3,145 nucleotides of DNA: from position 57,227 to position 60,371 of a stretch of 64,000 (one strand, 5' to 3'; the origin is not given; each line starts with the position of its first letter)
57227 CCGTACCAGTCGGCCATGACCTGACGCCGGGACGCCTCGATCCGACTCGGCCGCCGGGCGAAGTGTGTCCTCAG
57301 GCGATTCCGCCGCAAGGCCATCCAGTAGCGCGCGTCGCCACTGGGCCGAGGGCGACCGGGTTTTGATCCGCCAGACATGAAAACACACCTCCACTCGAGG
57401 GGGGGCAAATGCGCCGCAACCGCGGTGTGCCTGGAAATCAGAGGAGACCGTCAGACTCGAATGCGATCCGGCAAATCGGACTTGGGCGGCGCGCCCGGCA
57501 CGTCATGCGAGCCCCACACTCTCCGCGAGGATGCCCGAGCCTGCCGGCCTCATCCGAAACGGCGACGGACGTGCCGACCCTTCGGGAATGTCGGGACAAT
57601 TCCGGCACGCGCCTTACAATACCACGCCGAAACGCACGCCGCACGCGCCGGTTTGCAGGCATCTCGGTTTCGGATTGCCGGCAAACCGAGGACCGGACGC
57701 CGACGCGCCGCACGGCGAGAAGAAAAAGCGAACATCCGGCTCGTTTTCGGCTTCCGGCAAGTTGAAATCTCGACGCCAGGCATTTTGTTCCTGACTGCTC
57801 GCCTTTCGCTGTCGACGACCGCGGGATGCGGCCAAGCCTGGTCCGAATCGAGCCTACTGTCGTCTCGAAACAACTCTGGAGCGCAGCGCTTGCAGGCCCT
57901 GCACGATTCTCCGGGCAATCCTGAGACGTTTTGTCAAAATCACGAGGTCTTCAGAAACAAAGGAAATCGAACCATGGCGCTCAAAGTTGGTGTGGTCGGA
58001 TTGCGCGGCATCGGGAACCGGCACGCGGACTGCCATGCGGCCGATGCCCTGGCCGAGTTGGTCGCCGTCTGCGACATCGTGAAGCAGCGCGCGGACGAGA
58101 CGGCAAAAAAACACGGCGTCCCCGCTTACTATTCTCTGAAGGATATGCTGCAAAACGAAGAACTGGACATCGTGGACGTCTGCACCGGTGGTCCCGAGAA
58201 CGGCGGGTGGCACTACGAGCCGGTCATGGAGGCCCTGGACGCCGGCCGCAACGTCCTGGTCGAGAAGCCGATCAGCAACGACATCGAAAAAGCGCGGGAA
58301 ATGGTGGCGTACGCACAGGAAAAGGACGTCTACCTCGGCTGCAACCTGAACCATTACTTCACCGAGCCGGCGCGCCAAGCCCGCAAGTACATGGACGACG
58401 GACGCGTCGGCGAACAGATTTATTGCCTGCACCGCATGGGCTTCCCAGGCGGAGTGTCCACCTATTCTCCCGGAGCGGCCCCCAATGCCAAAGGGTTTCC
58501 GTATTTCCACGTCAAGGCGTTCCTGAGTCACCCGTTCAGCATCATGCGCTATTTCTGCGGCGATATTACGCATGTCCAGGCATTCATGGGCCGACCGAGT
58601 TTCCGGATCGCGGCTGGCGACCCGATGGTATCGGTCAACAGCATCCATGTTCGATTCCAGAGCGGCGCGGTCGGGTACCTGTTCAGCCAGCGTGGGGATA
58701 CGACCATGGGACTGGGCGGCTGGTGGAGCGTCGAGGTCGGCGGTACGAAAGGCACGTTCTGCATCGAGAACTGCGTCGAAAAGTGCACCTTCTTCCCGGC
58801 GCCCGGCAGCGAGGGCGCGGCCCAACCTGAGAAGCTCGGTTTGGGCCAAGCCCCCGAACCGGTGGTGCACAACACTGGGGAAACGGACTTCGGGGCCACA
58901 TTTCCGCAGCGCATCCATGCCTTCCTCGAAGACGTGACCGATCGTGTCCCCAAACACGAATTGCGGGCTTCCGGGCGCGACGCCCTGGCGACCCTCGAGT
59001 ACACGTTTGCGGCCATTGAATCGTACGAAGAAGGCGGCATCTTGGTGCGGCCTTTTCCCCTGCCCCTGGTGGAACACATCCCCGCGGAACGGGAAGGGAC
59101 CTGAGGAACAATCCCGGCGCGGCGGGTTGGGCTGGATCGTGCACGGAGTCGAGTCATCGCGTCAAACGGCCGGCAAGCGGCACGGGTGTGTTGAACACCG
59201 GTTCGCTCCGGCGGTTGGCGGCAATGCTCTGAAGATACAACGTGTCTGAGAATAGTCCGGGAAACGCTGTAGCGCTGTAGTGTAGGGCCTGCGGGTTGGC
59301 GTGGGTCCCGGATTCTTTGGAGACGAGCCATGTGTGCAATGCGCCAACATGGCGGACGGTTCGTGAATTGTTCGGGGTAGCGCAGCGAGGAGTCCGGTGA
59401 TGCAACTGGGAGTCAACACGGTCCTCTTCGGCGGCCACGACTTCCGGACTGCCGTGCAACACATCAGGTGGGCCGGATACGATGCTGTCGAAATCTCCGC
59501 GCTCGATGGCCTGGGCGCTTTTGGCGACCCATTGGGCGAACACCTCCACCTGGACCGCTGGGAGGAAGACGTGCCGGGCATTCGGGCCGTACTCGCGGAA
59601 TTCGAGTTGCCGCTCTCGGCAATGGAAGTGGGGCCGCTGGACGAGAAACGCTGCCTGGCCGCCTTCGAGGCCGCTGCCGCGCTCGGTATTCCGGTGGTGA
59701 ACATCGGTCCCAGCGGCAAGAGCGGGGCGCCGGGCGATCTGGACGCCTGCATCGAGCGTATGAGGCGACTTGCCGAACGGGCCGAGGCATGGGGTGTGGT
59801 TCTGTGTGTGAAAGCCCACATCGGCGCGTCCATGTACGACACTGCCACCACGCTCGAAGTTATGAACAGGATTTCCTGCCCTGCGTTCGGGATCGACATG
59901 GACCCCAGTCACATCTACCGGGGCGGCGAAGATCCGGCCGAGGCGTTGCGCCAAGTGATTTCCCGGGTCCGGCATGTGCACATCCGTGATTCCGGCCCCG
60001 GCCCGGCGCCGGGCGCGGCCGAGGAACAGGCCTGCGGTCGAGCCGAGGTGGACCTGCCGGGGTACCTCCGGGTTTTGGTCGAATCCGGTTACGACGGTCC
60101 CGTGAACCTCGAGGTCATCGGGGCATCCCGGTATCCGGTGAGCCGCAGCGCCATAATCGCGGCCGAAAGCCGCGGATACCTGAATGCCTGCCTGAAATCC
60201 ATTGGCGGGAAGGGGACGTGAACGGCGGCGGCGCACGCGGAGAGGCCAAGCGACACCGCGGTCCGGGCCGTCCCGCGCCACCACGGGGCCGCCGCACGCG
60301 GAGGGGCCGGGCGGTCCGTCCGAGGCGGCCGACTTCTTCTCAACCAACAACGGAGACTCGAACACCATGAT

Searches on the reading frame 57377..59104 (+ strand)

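Call 50: search_protein_families(library=pfam, proteins=[window:57377-59104:+], max_evalue=0.001)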
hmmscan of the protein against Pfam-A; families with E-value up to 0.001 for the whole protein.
window:57377-59104:+ (575 aa): 2 families
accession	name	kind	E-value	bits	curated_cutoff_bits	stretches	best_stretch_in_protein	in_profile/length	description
PF01408.29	GFO_IDH_MocA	-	2.1e-24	86.9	24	1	202-321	1-117/120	Oxidoreductase family, NAD-binding Rossmann fold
PF22725.1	GFO_IDH_MocA_C3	-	1.7e-06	28.5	27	1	333-461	2-123/124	GFO/IDH/MocA C-terminal domain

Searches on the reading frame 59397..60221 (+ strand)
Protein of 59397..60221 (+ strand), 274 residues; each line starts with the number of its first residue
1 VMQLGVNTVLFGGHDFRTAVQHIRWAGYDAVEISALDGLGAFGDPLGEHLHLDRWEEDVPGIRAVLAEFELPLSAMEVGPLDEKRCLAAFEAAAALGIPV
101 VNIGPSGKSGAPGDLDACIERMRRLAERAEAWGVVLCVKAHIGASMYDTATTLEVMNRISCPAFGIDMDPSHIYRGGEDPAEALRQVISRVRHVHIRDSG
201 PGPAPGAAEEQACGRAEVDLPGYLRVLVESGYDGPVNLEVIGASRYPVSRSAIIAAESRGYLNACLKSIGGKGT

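Call 50: search_protein_families(library=pfam, proteins=[window:59397-60221:+], max_evalue=0.001)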
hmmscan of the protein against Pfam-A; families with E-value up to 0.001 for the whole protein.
window:59397-60221:+ (274 aa): 1 family
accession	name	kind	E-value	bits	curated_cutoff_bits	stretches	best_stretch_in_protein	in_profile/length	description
PF01261.30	AP_endonuc_2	-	7.3e-24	85.3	31.1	1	24-249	5-234/249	Xylose isomerase-like TIM barrel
